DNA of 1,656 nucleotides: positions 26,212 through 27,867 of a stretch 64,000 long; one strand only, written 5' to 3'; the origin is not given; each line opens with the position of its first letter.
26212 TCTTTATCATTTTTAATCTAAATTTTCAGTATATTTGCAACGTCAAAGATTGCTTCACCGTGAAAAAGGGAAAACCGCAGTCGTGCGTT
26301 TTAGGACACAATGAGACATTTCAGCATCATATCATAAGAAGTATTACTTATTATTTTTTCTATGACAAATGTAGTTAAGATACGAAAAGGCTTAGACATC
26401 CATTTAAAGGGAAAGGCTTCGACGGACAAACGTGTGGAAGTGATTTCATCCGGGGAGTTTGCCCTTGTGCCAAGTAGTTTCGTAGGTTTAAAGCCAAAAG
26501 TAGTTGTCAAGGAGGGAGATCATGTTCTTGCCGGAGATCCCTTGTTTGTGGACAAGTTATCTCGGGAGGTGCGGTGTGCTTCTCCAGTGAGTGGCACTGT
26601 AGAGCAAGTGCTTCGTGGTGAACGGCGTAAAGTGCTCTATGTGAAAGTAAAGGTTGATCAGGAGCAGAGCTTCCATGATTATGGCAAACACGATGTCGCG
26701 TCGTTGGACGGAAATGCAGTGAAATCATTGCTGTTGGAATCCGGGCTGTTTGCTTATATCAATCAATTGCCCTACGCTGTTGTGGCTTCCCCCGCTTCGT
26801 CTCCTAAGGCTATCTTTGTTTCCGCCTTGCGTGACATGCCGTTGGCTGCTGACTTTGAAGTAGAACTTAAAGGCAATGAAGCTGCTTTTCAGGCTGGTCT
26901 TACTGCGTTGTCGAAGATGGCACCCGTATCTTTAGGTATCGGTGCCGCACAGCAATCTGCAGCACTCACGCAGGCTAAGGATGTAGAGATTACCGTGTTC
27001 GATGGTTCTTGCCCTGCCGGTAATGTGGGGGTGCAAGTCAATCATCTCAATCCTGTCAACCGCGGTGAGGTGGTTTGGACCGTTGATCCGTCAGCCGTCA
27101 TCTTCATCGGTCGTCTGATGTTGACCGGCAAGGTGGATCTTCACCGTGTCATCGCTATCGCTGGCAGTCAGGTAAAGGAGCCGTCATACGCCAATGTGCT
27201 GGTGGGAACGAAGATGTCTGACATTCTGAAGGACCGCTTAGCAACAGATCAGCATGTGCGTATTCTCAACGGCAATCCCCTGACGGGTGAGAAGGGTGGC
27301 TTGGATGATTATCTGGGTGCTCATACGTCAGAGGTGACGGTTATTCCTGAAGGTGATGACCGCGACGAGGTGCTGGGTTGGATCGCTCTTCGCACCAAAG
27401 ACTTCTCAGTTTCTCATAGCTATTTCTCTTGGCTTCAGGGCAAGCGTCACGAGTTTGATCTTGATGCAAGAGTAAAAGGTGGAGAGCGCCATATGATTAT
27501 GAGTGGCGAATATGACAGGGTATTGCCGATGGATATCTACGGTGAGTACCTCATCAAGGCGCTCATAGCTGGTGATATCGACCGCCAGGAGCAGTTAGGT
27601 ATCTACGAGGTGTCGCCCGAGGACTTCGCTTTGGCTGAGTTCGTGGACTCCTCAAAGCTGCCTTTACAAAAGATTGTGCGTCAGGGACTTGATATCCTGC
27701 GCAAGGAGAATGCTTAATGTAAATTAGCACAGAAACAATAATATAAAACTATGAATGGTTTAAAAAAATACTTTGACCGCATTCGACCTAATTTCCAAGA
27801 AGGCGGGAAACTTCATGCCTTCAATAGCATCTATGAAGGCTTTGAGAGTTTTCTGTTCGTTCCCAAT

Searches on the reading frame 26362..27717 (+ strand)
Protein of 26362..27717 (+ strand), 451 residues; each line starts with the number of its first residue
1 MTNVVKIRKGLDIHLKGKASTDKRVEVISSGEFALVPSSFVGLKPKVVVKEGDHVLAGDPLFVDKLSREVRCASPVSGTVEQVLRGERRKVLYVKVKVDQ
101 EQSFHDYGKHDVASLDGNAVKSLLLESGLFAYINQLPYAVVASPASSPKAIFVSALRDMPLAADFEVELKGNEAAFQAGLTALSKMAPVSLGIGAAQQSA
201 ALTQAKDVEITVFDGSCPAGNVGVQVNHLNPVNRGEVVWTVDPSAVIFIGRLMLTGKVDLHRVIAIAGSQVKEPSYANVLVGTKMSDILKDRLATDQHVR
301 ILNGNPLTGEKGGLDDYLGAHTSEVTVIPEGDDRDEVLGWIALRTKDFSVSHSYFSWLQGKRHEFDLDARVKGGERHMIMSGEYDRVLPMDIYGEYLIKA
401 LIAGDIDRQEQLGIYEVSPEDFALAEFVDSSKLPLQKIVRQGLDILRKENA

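Call 85: search_protein_families(library=pfam, proteins=[window:26362-27717:+], max_evalue=0.0001)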
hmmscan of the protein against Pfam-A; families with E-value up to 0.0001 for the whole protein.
window:26362-27717:+ (451 aa): 4 families
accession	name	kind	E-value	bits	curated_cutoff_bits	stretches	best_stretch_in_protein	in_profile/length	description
PF24836.1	NQRA_2nd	-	1.1e-42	146.1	25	1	116-258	2-145/145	NqrA second alpha/beta domain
PF05896.17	NQRA_N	-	7.9e-27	93.8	25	1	5-99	1-94/94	NqrA N-terminal barrel-sandwich hybrid domain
PF11973.14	NQRA_SLBB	-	1.2e-12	48.6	27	1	263-311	1-48/51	NQRA C-terminal domain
PF13375.12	RnfC_N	-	6.1e-06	26.6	25.6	1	6-83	2-80/101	RnfC Barrel sandwich hybrid domain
